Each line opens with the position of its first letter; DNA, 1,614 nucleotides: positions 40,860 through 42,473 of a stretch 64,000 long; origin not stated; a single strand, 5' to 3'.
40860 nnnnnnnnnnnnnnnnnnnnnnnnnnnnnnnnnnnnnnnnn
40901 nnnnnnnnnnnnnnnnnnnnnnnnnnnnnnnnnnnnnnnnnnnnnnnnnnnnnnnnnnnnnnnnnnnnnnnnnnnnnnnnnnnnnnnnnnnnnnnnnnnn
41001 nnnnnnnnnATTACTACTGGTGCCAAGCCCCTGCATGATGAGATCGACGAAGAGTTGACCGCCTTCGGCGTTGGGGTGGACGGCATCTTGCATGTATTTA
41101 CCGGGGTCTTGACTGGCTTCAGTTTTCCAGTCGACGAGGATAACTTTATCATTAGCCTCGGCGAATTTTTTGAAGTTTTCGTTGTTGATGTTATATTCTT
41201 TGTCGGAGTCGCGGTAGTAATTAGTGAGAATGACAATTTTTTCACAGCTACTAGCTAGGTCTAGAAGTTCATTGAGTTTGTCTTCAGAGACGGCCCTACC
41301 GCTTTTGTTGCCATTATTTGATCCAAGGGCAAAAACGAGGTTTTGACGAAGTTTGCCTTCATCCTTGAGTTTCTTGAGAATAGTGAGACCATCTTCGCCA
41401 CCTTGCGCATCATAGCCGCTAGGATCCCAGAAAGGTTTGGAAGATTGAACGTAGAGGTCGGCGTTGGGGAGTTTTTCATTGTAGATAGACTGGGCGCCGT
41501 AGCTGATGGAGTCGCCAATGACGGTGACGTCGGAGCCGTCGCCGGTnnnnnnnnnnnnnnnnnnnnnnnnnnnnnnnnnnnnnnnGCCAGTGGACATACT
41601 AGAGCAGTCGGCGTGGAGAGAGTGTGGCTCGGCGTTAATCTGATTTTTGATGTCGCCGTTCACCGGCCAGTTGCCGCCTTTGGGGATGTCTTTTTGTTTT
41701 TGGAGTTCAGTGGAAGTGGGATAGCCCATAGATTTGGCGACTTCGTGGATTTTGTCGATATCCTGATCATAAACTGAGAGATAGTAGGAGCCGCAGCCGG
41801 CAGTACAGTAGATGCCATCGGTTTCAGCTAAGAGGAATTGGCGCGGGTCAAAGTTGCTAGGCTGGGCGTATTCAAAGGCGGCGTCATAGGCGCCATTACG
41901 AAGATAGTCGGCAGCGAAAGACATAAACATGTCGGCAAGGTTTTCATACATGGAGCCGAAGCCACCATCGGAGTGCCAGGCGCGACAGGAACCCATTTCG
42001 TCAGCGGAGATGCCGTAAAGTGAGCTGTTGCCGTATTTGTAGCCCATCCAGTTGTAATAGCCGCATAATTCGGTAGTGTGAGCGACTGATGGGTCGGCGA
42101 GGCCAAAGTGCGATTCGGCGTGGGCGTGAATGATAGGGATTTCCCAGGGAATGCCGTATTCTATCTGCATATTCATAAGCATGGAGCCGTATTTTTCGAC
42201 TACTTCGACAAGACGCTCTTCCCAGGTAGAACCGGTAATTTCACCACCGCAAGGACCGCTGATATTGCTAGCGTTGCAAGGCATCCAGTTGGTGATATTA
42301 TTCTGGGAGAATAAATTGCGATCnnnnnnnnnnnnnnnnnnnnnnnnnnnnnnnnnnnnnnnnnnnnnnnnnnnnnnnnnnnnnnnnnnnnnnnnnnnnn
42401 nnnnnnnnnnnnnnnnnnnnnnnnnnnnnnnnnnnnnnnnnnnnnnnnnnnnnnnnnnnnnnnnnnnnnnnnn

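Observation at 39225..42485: Five-catalytic-domain cell-wall hydrolase that includes an SGNH esterase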

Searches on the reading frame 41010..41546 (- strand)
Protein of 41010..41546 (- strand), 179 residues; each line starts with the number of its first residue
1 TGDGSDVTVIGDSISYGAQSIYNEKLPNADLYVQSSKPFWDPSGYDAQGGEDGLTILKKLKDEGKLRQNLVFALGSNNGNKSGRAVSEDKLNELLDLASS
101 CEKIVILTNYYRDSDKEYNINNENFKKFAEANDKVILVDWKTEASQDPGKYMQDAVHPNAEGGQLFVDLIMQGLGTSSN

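Call 19: search_protein_families(library=pfam, proteins=[window:41010-41546:-], max_evalue=1)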
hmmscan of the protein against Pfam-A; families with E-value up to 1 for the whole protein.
seq(179 aa): 2 families
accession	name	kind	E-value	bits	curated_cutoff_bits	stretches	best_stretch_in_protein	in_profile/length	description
PF13472.12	Lipase_GDSL_2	-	4.1e-06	27.9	32.9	1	9-164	1-177/178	GDSL-like Lipase/Acylhydrolase family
PF00657.28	Lipase_GDSL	-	0.00058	20.5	23.6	1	110-169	140-207/208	GDSL-like Lipase/Acylhydrolase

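Call 68: search_solved_structures(query=A4, max_evalue=1, show_alignments=1)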
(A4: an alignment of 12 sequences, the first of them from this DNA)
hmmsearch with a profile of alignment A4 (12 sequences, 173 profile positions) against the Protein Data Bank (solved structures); distinct sequences matched with E-value up to 1: 28.
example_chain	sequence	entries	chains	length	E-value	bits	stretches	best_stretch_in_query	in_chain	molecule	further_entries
6vjp_A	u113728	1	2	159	2.2e-15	60.2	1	8-170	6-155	Acetyltransferase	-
6wn9_A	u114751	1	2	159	4.2e-15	59.3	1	8-170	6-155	Acetyltransferase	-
5ug1_A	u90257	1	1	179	8.9e-13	51.7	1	8-171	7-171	Acyltransferase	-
5ufy_A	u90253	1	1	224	2e-12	50.6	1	8-171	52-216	Acyltransferase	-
4ppy_A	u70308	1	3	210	1.8e-05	27.9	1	83-171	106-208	Putative acylhydrolase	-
5tid_A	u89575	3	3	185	2.1e-05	27.7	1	8-167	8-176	Acyl-CoA thioesterase I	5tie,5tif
4iyj_A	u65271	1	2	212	2.7e-05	27.3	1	78-170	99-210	GDSL-like protein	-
5tic_A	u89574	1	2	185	0.00029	24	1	8-167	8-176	Acyl-CoA thioesterase I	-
6lfb_A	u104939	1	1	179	0.0003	24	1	9-167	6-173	Acyl-CoA thioesterase I also functions as protease I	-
1ivn_A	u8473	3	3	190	0.00041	23.5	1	9-167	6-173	Thioesterase I | Acyl-CoA thioesterase I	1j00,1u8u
6lfc_A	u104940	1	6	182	0.00052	23.2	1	9-167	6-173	Acyl-CoA thioesterase I also functions as protease I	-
9hi6_A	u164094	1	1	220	0.00059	23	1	53-170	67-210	FI6-focused design_04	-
1jrl_A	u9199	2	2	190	0.00064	22.9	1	9-167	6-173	Acyl-CoA Thioesterase I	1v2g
3p94_A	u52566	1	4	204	0.00085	22.5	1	86-171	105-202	GDSL-like Lipase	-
9hi4_C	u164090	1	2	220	0.0012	22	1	73-170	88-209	FI6-focused design_03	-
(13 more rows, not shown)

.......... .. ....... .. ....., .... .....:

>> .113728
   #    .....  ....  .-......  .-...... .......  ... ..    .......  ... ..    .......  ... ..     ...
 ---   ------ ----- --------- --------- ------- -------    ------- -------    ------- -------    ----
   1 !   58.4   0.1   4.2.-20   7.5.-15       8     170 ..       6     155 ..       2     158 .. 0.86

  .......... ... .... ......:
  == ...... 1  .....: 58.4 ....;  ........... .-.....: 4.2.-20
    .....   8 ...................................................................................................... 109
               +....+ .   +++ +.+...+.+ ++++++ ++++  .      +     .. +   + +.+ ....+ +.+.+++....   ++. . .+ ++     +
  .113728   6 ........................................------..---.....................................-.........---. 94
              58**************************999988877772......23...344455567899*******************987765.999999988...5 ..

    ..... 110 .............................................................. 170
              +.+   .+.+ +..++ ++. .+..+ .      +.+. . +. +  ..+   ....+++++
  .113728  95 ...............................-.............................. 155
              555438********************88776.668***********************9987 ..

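Call 85: search_dna_similar(query=window:41010-41546:-, collection=phages, mode=protein, max_evalue=0.01, max_rows=15)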
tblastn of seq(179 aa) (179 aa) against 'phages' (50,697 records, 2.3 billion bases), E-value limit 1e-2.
Records with a match: 4; places in all: 4; records where one place covers at least 80% of the query: 2.
Best place of each record, by identity: <60% 4.
By first word of the organism name: Staphylococcus 2; Listeria 2.
By host as written in the record: Staphylococcus aureus 2; Listeria monocytogenes 2.
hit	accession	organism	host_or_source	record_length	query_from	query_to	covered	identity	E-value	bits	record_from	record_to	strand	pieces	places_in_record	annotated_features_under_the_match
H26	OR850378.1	Staphylococcus phage SA 1298 Kay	Staphylococcus aureus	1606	5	179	98%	27.9%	2e-7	55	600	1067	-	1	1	record has no annotation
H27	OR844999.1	Staphylococcus phage SA 1306 Kay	Staphylococcus aureus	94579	5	179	98%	27.9%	3e-7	55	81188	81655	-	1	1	record has no annotation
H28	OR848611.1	Listeria phage LM 4-14-1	Listeria monocytogenes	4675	57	174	66%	22.9%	3e-3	43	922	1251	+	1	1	record has no annotation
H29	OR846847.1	Listeria phage LM 4-11-1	Listeria monocytogenes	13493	57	174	66%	22.9%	4e-3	43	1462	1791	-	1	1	record has no annotation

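Call 92: find_homologous_proteins(query=A4, max_evalue=0.00001)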
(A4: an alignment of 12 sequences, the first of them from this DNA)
Query A4 (12 sequences) (179 aa, profile of the alignment): 10 proteins with E <= 0.00001 among 2140 candidates.
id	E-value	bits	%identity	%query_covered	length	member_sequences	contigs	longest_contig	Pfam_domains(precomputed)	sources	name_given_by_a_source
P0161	6.9e-25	106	34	59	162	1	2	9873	-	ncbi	-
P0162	7.7e-23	99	28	92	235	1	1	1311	-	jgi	jgi:lysophospholipase L1-like esterase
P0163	7.1e-20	90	37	46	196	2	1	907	-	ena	-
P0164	5.0e-19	87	26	92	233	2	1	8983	-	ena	-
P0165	1.2e-18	86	36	42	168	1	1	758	-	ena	-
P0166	3.5e-16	78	41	42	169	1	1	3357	-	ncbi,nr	ncbi:MAG: hypothetical protein Q4C03_04630, partial [bacterium]|nr:hypothetical protein [bacterium]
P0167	4.8e-9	54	27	92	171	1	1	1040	-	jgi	jgi:2-hydroxy-3-keto-5-methylthiopentenyl-1-phosphate phosphatase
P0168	1.2e-8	53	28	32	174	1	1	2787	-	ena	-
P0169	5.2e-8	51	25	94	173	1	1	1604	-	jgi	-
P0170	8.4e-6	44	25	31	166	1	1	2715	-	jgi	-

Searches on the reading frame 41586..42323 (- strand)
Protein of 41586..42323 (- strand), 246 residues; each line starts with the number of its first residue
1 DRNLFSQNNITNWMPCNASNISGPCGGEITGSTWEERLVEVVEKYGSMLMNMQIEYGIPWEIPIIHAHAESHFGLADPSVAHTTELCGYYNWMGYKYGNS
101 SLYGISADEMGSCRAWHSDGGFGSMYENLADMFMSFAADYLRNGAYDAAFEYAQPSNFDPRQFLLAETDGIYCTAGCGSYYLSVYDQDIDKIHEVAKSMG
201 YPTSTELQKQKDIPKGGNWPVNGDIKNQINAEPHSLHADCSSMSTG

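Call 14: search_solved_structures(query=A2, max_evalue=10, show_alignments=2)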
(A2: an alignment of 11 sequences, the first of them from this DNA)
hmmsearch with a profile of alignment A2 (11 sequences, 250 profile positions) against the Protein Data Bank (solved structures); distinct sequences matched with E-value up to 10: 3.
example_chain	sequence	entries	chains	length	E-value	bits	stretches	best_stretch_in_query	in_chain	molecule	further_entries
5cwd_A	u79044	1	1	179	0.041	16.4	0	172-213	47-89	Designed helical repeat protein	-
9i7s_K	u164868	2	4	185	0.073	15.6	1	150-215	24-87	Tom20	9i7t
2xbt_A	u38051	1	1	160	0.1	15.2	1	95-175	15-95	CELLULOSOMAL SCAFFOLDIN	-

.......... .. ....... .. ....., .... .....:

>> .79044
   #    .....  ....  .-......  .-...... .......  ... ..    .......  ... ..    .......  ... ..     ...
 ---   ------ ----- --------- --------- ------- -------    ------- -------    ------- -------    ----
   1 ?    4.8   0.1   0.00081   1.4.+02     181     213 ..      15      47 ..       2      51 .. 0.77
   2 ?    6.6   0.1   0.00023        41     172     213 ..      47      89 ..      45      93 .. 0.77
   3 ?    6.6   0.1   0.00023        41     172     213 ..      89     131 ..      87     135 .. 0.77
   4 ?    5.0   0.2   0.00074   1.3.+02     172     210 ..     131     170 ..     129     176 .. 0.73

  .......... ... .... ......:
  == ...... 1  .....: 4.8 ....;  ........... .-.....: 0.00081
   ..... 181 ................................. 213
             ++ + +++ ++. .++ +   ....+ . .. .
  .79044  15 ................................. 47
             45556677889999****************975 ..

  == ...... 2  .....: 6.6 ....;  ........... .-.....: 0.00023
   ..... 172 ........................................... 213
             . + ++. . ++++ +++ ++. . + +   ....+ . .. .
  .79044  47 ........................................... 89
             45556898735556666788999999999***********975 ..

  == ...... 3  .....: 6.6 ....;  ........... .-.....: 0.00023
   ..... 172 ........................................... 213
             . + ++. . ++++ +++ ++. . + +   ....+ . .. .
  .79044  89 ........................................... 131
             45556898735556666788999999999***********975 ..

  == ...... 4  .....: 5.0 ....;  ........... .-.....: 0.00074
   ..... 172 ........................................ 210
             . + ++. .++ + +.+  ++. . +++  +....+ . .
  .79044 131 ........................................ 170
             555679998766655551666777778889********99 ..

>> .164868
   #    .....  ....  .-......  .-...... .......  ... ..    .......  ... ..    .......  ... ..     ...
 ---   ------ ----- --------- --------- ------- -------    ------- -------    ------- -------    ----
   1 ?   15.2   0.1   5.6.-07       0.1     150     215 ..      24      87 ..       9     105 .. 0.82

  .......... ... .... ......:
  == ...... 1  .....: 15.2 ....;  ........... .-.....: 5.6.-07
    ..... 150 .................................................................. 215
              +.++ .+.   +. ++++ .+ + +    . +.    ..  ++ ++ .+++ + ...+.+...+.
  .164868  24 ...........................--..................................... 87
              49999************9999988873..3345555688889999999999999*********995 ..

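Call 16: search_protein_families(library=pfam, alignment_id=A2, max_evalue=1)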
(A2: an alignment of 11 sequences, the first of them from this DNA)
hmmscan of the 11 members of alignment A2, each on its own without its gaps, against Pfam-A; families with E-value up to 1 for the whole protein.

A. member 1, seq(246 aa): 1 family
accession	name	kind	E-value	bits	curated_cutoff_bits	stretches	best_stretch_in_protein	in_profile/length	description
PF01832.25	Glucosaminidase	-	0.0018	19.3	30.2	1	49-164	4-97/123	Mannosyl-glycoprotein endo-beta-N-acetylglucosaminidase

B. families by the number of members that match (of 11 scanned): 3 families
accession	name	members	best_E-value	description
PF01832.25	Glucosaminidase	9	2e-07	Mannosyl-glycoprotein endo-beta-N-acetylglucosaminidase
PF16264.11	SatD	1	0.013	SatD family (SatD)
PF02805.21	Ada_Zn_binding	1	0.16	Metal binding domain of Ada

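Call 25: predict_structure(alignment_id=A2)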
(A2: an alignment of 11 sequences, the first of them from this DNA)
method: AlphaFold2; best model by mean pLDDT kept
length: 246 residues; sequences in the alignment: 11
mean_pLDDT: 72.4   pTM: 0.78
mean pLDDT of the five models: 72.4, 70.6, 70.3, 67.9, 66.7
residues with pLDDT >= 90: 74; 70-90: 67; 50-70: 63; < 50: 42
segments of 3 or more residues with pLDDT < 50: 1-10, 96-105, 229-246
pLDDT, mean of each block of 10 residues (from residue 1): 37 65 85 93 94 90 90 70 55 52 48 54 66 72 73 93 87 74 95 97 96 84 56 36 29
secondary structure, 60 per line:
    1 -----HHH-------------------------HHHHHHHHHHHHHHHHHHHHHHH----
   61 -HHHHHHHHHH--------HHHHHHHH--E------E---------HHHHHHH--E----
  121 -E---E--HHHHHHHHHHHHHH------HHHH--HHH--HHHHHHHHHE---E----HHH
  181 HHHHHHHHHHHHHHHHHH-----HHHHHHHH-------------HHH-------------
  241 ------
elements in order: H34-56 H62-71 H80-87 H107-113 H129-142 H149-152 H160-168 H178-198 H204-211

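Call 28: fold_search(model_id=the predicted structure, library=pdb)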
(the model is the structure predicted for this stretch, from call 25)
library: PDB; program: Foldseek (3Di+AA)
matches with E <= 10: 119; with E <= 0.001: 0
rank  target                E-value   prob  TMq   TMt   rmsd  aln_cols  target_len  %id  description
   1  3fi7                  8.1e-03  1.00  0.42  0.55   6.3       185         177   16  Crystal Structure of the autolysin Auto (Lmo1076) from Listeria monocytogenes, catalytic domain (released 2009-04-07)
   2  5t1q_B                7.9e-02  0.89  0.40  0.29  10.7       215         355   10  2.15 Angstrom Crystal Structure of N-acetylmuramoyl-L-alanine Amidase from Staphylococcus aureus. (released 2017-06-07)
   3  5t1q_C                1.7e-01  0.75  0.40  0.29  15.9       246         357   11  2.15 Angstrom Crystal Structure of N-acetylmuramoyl-L-alanine Amidase from Staphylococcus aureus. (released 2017-06-07)
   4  4anr                  4.0e-01  0.41  0.25  0.21  11.1       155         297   15  Crystal structure of soluble lytic Transglycosylase SltB1 from Pseudomonas aeruginosa (released 2012-04-04)
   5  4kt3_A                4.4e-01  0.80  0.39  0.61   4.3       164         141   16  Structure of a type VI secretion system effector-immunity complex from Pseudomonas protegens (released 2013-07-31)
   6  5t1q_A                6.7e-01  0.60  0.42  0.31   6.8       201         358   11  2.15 Angstrom Crystal Structure of N-acetylmuramoyl-L-alanine Amidase from Staphylococcus aureus. (released 2017-06-07)
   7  8yxk_A                7.4e-01  0.25  0.28  0.40   7.6       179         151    9  X-ray structure of Clostridioides difficile endolysin Ecd09610 glucosaminidase domain. (released 2024-05-15)
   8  5t1q_D                9.1e-01  0.44  0.40  0.29   8.8       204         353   12  2.15 Angstrom Crystal Structure of N-acetylmuramoyl-L-alanine Amidase from Staphylococcus aureus. (released 2017-06-07)
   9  4dm8_A                1.3e+00  0.03  0.13  0.13  16.8       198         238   10  Crystal structure of RARb LBD in complex with 9cis retinoic acid (released 2012-03-07)
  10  4zjr_B                1.4e+00  0.03  0.13  0.15  17.7       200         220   10  RORgamma in complex with inverse agonist 48 (released 2015-06-17)
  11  6ssq_B                1.5e+00  0.03  0.13  0.13  16.7       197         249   10  Crystal structure of RARbeta LBD in complex with LG 100754 (released 2019-11-20)
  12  1db1                  1.5e+00  0.02  0.13  0.13  18.2       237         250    8  CRYSTAL STRUCTURE OF THE NUCLEAR RECEPTOR FOR VITAMIN D COMPLEXED TO VITAMIN D (released 2000-01-31)
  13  3vwo                  1.6e+00  0.54  0.40  0.60   4.5       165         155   12  Crystal structure of peptidoglycan hydrolase mutant from Sphingomonas sp. A1 (released 2013-09-04)
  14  5dn5_C                1.6e+00  0.30  0.34  0.54   7.1       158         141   14  Structure of a C-terminally truncated glycoside hydrolase domain from Salmonella typhimurium FlgJ (released 2016-02-24)
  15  7qpp                  1.6e+00  0.03  0.14  0.14  19.2       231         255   10  High resolution structure of human VDR ligand binding domain in complex with calcitriol (released 2022-12-28)
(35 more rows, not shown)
